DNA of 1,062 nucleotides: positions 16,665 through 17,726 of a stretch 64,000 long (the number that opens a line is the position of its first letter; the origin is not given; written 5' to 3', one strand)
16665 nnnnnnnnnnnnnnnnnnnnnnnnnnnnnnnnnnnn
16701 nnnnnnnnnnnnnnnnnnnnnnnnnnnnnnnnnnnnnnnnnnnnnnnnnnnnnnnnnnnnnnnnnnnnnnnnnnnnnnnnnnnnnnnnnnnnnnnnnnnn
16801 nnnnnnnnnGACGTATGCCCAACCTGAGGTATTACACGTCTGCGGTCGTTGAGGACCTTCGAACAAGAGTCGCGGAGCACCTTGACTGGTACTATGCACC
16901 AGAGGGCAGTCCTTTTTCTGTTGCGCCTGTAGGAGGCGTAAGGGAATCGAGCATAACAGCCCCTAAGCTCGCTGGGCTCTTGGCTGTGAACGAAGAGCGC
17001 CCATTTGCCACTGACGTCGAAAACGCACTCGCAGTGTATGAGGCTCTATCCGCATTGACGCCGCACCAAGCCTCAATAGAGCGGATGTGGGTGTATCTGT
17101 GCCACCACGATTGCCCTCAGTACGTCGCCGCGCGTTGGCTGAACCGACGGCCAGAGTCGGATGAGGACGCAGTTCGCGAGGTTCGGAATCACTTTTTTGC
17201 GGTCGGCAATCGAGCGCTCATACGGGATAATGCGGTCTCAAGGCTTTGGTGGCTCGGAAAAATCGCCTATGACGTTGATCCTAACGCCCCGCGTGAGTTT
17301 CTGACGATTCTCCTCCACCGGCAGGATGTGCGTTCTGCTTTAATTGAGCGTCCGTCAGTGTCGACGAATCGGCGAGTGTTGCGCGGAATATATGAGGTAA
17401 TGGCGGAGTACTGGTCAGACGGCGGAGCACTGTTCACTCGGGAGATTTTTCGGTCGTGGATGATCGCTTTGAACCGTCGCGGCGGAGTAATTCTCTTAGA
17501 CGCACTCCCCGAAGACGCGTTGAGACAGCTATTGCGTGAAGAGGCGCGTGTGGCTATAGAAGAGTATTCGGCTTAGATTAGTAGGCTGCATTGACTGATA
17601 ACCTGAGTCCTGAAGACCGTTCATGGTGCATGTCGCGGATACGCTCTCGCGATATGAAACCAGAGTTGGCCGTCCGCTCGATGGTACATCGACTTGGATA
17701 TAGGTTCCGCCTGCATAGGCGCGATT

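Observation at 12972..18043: Dcm...Vsr-bracketed five-gene operon with a GHKL ATPase and two unassignable proteins: candidate uncharacterised methylation-associated defence system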

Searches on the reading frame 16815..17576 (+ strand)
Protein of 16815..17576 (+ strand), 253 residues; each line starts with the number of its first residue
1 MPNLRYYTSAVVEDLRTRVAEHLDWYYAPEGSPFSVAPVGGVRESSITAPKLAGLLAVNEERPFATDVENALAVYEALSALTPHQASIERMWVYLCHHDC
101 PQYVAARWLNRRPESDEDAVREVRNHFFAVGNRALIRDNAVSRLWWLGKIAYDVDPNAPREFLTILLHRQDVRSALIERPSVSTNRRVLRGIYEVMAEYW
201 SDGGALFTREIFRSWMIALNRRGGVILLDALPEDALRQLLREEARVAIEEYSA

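Call 3: search_protein_families(library=pfam, proteins=[window:16815-17576:+], max_evalue=1)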
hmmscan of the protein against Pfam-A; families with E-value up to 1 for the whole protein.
window:16815-17576:+ (253 aa): 2 families
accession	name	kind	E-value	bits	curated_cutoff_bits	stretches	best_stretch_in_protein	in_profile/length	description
PF19866.4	DUF6339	-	7.9e-46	156.4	23.2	1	66-241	1-174/175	Family of unknown function (DUF6339)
PF01816.23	LRV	-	0.7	10.9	21.6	0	156-171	11-26/26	Leucine rich repeat variant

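Call 4: search_protein_families(library=padloc, proteins=[window:16815-17576:+], max_evalue=1)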
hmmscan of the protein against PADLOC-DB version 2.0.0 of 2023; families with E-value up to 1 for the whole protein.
window:16815-17576:+ (253 aa): 4 families
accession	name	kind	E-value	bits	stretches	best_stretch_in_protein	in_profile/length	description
PDLC04586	PDC-M33C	-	1.1e-43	147.5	1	3-245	2-240/247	-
PDLC04585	PDC-M33C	-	2.7e-24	84.3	1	68-249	68-254/346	-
PDLC04584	PDC-M33C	-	6.5e-23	79.5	1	3-241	4-239/250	-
PDLC04587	PDC-M33C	-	5.7e-22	76.4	1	56-243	53-241/312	-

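Call 5: search_protein_families(library=ncbifam, proteins=[window:16815-17576:+], max_evalue=1)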
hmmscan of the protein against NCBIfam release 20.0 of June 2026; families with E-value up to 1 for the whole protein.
window:16815-17576:+ (253 aa): 0 families

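Call 28: find_homologous_proteins(query=window:16815-17576:+)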
Query window:16815-17576:+ (253 aa): 535 proteins with E <= 0.001 among 1964 candidates; the best 120 are listed.
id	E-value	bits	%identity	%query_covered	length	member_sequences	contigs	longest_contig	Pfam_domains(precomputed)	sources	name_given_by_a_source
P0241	9.2e-166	567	100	100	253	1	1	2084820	PF19866.5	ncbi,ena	-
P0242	6.6e-136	470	82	100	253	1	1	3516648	PF19866.5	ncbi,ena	-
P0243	6.1e-135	466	81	100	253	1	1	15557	PF19866.5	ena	-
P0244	1.0e-134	466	81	100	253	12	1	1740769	PF19866.5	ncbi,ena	-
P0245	2.5e-133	461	81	100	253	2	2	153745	PF19866.5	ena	-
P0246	5.6e-133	460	81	100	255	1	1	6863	PF19866.5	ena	-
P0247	5.9e-133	460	81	100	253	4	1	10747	PF19866.5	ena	-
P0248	5.9e-133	460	81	100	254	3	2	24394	PF19866.5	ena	-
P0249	2.1e-132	458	81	100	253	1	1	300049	PF19866.5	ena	-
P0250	5.9e-132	457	80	100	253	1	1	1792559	PF19866.5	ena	-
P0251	9.0e-132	456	81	100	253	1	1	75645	PF19866.5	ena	-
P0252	1.1e-130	453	79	100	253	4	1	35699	PF19866.5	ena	-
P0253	3.1e-130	451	78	99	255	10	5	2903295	PF19866.5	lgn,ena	-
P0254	6.7e-130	450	79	100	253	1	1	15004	PF19866.5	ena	-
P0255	3.6e-129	448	77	100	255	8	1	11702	PF19866.5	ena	-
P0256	7.9e-129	446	79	100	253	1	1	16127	PF19866.5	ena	-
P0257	9.2e-127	440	78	100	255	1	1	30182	PF19866.5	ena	-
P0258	2.9e-126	438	77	100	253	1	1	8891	PF19866.5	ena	-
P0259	1.7e-125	435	77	100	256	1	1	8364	PF19866.5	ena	-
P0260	2.1e-125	435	77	100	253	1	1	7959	PF19866.5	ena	-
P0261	3.7e-125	434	75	100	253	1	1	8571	PF19866.5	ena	-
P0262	6.2e-125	434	76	100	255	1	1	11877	PF19866.5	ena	-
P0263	1.6e-124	432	75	100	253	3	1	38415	PF19866.5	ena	-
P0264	2.0e-123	429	75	100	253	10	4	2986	PF19866.5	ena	-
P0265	2.5e-123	428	76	100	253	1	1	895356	PF19866.5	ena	-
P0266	7.8e-123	427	75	100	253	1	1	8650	PF19866.5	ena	-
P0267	4.3e-121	421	76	99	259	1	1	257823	PF19866.5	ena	-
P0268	9.0e-120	417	74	99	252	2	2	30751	PF19866.5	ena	-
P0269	9.3e-120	417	74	100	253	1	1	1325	PF19866.5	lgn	-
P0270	7.1e-119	414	73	100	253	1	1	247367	PF19866.5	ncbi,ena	-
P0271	5.7e-118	411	74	98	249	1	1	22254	PF19866.5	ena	-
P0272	1.1e-117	410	74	98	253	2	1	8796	PF19866.5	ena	-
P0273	6.3e-116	404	74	100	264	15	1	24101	PF19866.5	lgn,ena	-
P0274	7.7e-116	404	73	96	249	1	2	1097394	PF19866.5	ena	-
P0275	2.5e-115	402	72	100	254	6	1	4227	PF19866.5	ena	-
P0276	4.7e-115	401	72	100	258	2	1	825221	PF19866.5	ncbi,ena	-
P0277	1.5e-114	400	73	98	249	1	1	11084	PF19866.5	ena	-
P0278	1.9e-114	399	72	96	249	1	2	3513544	PF19866.5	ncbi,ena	-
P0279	2.1e-114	399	72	100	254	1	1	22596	PF19866.5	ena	-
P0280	2.1e-114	399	71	98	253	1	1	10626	PF19866.5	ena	-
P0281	2.7e-114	399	72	99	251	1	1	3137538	PF19866.5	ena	-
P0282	1.1e-113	397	71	98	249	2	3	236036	PF19866.5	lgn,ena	-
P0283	1.6e-113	396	71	100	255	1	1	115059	PF19866.5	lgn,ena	-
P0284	2.2e-113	396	71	98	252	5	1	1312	PF19866.5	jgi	-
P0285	2.9e-113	395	71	100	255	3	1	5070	PF19866.5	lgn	-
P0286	3.7e-113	395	69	100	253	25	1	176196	PF19866.5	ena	-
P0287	4.1e-113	395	68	100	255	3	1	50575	PF19866.5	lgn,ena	-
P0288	4.2e-113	395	69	99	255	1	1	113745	PF19866.5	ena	-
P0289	5.3e-113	395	72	98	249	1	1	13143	PF19866.5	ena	-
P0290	8.5e-113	394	73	96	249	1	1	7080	PF19866.5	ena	-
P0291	1.4e-112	393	70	98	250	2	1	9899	PF19866.5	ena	-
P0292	1.9e-112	393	71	99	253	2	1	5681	PF19866.5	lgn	-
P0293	2.2e-112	393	72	100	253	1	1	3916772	PF19866.5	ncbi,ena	-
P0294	2.2e-112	392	71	98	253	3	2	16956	PF19866.5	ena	-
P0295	2.3e-112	392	69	98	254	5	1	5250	PF19866.5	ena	-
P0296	2.3e-112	392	69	100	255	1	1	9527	PF19866.5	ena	-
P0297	3.5e-112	392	72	98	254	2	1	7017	PF19866.5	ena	-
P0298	4.1e-112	392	71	100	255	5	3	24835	PF19866.5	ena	-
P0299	4.4e-112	392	71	98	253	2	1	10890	PF19866.5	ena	-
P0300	7.5e-112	391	72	98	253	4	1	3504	PF19866.5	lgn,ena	-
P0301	1.2e-111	390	70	96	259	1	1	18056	PF19866.5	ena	-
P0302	1.4e-111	390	71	98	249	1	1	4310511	PF19866.5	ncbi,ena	-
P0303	1.7e-111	390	69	100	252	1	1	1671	PF19866.5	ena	-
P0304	2.3e-111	389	70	100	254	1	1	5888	PF19866.5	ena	-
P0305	2.4e-111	389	71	98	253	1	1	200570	PF19866.5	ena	-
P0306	2.5e-111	389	70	98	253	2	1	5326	PF19866.5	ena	-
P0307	2.7e-111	389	70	98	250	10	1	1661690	PF19866.5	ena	-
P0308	3.0e-111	389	70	96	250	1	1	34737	PF19866.5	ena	-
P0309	3.7e-111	389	70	98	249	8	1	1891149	PF19866.5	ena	-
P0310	4.0e-111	388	70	97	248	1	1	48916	PF19866.5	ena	-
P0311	5.4e-111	388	69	98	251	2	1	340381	PF19866.5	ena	-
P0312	5.9e-111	388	71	98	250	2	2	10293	PF19866.5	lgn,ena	-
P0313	6.2e-111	388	69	98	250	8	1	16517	PF19866.5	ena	-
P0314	7.1e-111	388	71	98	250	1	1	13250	PF19866.5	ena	-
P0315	7.1e-111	388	70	98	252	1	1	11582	PF19866.5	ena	-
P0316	7.4e-111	388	68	100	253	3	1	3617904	PF19866.5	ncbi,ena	-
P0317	8.1e-111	387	68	99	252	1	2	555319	PF19866.5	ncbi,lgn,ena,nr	ncbi:MAG: DUF6339 family protein [Rhodospirillales bacterium]|nr:DUF6339 family protein [Rhodospiril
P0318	8.6e-111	387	71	98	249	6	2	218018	PF19866.5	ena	-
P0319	1.2e-110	387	71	98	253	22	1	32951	PF19866.5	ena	-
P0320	1.4e-110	387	71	98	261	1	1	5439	PF19866.5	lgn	-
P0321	1.5e-110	387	69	98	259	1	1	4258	PF19866.5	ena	-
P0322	1.7e-110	386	69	98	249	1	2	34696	PF19866.5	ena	-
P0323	1.9e-110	386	70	98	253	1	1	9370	PF19866.5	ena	-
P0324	2.6e-110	386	69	100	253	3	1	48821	PF19866.5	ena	-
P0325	4.5e-110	385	70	100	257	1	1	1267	PF19866.5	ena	-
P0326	5.4e-110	385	68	100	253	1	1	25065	PF19866.5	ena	-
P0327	5.8e-110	385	70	98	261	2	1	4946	PF19866.5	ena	-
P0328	8.1e-110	384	68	100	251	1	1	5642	PF19866.5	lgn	-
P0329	8.4e-110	384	68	100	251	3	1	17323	PF19866.5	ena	-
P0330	1.1e-109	384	68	98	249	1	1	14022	PF19866.5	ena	-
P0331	1.9e-109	383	69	100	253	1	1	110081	PF19866.5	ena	-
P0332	1.9e-109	383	69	98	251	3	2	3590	PF19866.5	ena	-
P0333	2.0e-109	383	69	98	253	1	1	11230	PF19866.5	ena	-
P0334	3.6e-109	382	69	99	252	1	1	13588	PF19866.5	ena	-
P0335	3.6e-109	382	71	98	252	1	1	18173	PF19866.5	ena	-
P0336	3.7e-109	382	67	98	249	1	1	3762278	PF19866.5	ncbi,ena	-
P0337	4.1e-109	382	69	100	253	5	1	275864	PF19866.5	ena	-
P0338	4.8e-109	382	70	98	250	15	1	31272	PF19866.5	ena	-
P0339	7.5e-109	381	69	99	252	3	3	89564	PF19866.5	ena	-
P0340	1.1e-108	380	69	98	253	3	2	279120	PF19866.5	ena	-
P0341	1.6e-108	380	69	100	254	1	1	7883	PF19866.5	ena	-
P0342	1.7e-108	380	70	98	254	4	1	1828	PF19866.5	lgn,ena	-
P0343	2.0e-108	380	68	100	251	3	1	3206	PF19866.5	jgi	-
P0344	2.9e-108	379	68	98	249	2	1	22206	PF19866.5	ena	-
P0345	5.0e-108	378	69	98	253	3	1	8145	PF19866.5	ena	-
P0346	7.9e-108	378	70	98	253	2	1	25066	PF19866.5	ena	-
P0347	1.7e-107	377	69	98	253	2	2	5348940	PF19866.5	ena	-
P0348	2.5e-107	376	68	96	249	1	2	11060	PF19866.5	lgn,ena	-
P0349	2.7e-107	376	67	100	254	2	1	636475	PF19866.5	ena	-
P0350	3.2e-107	376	77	86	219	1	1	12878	PF19866.5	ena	-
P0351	4.5e-107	375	70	98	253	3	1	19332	PF19866.5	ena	-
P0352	5.4e-107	375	67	98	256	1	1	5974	PF19866.5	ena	-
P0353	7.0e-107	374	66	96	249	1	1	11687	PF19866.5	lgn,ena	-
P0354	8.4e-107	374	68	99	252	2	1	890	PF19866.5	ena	-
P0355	1.0e-106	374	67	98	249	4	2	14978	PF19866.5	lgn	-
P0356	1.1e-106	374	69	98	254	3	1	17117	PF19866.5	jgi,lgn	-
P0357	1.4e-106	373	67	98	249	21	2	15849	PF19866.5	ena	-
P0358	1.6e-106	373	65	100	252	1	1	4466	PF19866.5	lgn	-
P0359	1.8e-106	373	67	100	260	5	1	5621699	PF19866.5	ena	-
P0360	2.1e-106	373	70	94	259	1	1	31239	PF19866.5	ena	-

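Call 30: find_encoding_contigs(protein=P0241, flank=10000, max_places=2)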
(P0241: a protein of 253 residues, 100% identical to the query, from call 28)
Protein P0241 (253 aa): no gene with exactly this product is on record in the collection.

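Call 34: search_solved_structures(query=A3, max_evalue=10, show_alignments=2)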
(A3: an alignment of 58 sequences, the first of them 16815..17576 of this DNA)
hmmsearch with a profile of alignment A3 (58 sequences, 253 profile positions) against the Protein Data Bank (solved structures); distinct sequences matched with E-value up to 10: 2.
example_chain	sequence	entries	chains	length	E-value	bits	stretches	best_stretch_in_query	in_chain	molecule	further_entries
7ood_d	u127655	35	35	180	0.046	16.2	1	39-96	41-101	50S ribosomal protein L5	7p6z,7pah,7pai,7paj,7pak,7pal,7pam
4m54_A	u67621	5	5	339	1.1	11.7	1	68-120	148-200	Putative ornithine cyclodeaminase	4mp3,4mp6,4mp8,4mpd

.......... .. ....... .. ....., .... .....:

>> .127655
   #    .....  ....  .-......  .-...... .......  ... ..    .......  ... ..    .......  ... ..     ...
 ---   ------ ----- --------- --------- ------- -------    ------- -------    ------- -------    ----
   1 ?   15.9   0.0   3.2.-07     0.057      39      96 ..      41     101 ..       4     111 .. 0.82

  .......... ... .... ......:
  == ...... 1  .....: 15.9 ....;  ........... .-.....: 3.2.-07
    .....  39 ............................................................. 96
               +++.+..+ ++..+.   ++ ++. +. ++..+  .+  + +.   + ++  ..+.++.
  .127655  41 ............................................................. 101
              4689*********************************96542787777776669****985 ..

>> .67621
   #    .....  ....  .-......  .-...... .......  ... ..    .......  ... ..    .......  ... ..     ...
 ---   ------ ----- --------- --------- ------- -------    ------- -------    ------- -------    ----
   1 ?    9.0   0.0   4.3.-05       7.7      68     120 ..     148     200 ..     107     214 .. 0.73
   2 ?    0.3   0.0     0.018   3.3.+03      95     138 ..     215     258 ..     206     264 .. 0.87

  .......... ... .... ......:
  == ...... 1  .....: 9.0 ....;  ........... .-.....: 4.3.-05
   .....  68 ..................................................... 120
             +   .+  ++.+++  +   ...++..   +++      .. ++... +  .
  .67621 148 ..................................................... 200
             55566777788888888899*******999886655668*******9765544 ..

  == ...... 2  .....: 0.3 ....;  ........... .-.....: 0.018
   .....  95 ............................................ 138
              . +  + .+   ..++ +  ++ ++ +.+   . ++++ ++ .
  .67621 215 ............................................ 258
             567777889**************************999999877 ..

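Call 56: search_protein_representatives(alignment_id=A3)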
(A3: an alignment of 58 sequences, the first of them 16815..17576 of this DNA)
Query: 58 sequences, 253 profile positions. Proteins with E-value up to 0.001 (for the whole library): 1581; up to 1e-10: 934; up to 1e-30: 137. The best 150 are listed.
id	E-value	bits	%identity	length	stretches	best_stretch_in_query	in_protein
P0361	5.0e-105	366.7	-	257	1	1-249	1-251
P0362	4.9e-96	337.3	-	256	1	3-250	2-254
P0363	5.5e-93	327.3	-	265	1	4-249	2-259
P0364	5.8e-90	317.4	-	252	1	1-249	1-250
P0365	8.8e-87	307.0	-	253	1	4-250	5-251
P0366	1.0e-85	303.5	-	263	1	1-249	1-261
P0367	3.0e-84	298.7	-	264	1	1-250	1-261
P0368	2.7e-82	292.3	-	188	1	91-234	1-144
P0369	1.2e-80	286.8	-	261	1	3-252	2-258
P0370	3.8e-80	285.2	-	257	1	1-250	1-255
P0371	7.0e-79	281.1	-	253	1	1-247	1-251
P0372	2.8e-77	275.8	-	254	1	1-250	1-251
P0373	3.2e-76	272.4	-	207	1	108-251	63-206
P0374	3.6e-76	272.2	-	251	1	3-249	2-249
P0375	2.0e-74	266.5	-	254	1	1-249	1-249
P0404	1.1e-49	185.4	-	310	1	1-249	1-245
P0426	3.1e-42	161.0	-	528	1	3-248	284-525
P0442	1.5e-38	148.9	-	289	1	50-240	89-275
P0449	7.8e-37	143.3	-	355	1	10-250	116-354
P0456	4.2e-35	137.6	-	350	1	4-248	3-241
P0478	6.5e-33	130.5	-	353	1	59-248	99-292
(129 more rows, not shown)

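Call 58: search_protein_families(library=pfam, proteins=[P0426, P0449, P0456, P0478, P0404, P0442], max_evalue=0.1)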
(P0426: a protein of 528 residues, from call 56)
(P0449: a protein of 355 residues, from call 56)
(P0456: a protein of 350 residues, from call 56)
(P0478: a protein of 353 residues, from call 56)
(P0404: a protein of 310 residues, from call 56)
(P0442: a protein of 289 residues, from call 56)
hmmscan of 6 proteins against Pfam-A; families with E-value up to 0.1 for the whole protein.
P0426 (528 aa): 1 family
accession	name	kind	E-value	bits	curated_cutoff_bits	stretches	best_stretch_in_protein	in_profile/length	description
PF19866.4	DUF6339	-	2.9e-35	122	23.2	1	342-512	1-168/175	Family of unknown function (DUF6339)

P0449 (355 aa): 1 family
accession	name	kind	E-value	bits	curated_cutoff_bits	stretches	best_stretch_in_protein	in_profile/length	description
PF19866.4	DUF6339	-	2.5e-35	122.2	23.2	1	170-344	1-173/175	Family of unknown function (DUF6339)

P0456 (350 aa): 1 family
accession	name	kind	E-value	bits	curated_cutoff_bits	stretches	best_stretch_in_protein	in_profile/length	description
PF19866.4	DUF6339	-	6.7e-34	117.6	23.2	1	62-234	2-174/175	Family of unknown function (DUF6339)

P0478 (353 aa): 1 family
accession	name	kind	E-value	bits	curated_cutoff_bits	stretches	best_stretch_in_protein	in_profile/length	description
PF19866.4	DUF6339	-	1.3e-31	110.2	23.2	1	107-285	2-174/175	Family of unknown function (DUF6339)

P0404 (310 aa): 4 families
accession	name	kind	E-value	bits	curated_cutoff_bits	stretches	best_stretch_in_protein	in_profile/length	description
PF19866.4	DUF6339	-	5.7e-44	150.4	23.2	1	65-237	2-174/175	Family of unknown function (DUF6339)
PF23819.1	DUF7189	-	0.027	15.2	27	1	188-241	12-66/68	Family of unknown function (DUF7189)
PF22177.2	PBP1_XylR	-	0.054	14.2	27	0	180-244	11-75/98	XylR N-terminal domain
PF05952.17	ComX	-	0.057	13.7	25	0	272-295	13-36/55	Bacillus competence pheromone ComX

P0442 (289 aa): 1 family
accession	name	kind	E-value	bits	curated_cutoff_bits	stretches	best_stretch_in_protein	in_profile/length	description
PF19866.4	DUF6339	-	6.1e-42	143.8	23.2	1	104-276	2-174/175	Family of unknown function (DUF6339)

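Call 62: search_solved_structures(query=A6, max_evalue=10, show_alignments=3)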
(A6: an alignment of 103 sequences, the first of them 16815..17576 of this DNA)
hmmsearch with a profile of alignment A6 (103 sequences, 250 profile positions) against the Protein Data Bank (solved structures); distinct sequences matched with E-value up to 10: 1.
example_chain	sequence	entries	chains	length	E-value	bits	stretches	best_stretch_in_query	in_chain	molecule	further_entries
2jqq_A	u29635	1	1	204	0.97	11.9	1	4-75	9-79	Conserved oligomeric Golgi complex subunit 2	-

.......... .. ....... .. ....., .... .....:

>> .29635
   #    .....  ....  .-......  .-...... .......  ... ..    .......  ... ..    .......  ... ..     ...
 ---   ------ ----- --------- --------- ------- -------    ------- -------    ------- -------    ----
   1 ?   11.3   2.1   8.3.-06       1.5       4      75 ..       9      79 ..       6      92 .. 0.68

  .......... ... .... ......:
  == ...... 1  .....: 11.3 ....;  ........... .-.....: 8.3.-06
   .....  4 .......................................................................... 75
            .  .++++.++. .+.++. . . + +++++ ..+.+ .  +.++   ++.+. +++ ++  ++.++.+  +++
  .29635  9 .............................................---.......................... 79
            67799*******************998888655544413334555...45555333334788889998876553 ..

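Call 63: search_protein_families(library=pfam, alignment_id=A6, max_evalue=1)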
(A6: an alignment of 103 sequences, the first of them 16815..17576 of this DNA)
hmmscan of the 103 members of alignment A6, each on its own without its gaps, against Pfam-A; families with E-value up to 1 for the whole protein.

A. member 1, window:16815-17576:+ (253 aa): 2 families
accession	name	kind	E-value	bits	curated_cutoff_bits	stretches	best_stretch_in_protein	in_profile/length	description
PF19866.4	DUF6339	-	7.9e-46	156.4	23.2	1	66-241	1-174/175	Family of unknown function (DUF6339)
PF01816.23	LRV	-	0.7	10.9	21.6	0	156-171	11-26/26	Leucine rich repeat variant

B. families by the number of members that match (of 103 scanned): 37 families (the first 25 are shown)
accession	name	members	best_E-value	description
PF19866.4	DUF6339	103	4.1e-60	Family of unknown function (DUF6339)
PF00755.25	Carn_acyltransf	1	0.00025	Choline/Carnitine o-acyltransferase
PF21863.2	HTH_67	1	0.0017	Helix-turn-helix family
PF18768.7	RNPP_C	1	0.0074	RNPP family C-terminal domain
PF24620.1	DUF7625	1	0.0078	Domain of unknown function (DUF7625)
PF11897.13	DUF3417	1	0.019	Protein of unknown function (DUF3417)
PF16344.10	FecR_C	1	0.035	FecR, C-terminal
PF02434.22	Fringe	1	0.044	Fringe-like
PF01630.24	Glyco_hydro_56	1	0.044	Hyaluronidase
PF13769.11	Virulence_fact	1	0.046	Virulence factor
PF06627.17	DUF1153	1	0.047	Protein of unknown function (DUF1153)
PF23285.1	DUF7078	1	0.058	Domain of unknown function (DUF7078)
PF11796.13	DUF3323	1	0.065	Protein of unknown function N-terminus (DUF3323)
PF06745.19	ATPase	1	0.065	KaiC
PF08454.17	RIH_assoc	1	0.071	RyR and IP3R Homology associated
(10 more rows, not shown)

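Call 91: list_cluster_members(proteins=[P0241, P0015, P0204])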
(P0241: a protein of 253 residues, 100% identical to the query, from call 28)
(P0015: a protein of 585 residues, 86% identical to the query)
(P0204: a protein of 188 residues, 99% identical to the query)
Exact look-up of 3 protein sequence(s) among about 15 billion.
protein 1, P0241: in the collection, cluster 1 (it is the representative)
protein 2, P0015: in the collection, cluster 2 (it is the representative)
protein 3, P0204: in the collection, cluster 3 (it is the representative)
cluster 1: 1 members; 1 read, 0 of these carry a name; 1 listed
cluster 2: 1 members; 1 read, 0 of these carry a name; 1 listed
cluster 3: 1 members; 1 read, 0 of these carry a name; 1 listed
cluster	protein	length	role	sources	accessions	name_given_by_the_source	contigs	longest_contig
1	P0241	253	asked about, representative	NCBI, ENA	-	-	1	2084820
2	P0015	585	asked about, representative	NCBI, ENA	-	-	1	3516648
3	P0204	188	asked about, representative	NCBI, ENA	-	-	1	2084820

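Call 96: find_related_loci(query=A6, collection=viral_contigs, flank=7000)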
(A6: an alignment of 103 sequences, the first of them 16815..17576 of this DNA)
Query A6 (253 aa) in viral_contigs; peptide patterns used: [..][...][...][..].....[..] (x = any residue, [..] = any of these).
11 stretches matched a pattern; 4 encode a relative of the query (tblastn E <= 1e-3); 4 distinct loci.
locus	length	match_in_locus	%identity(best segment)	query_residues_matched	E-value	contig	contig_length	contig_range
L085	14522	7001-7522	36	67-240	7e-26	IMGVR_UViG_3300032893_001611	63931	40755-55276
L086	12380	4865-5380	31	67-242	7e-22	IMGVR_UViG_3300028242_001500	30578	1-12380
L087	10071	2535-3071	26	58-238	7e-20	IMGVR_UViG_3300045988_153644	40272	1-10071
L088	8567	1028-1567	29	66-240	1e-14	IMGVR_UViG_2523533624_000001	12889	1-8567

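Call 102: search_protein_families(library=phrogs, proteins=[window:16815-17576:+], max_evalue=0.001)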
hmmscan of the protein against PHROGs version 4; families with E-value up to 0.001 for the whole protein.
window:16815-17576:+ (253 aa): 0 families
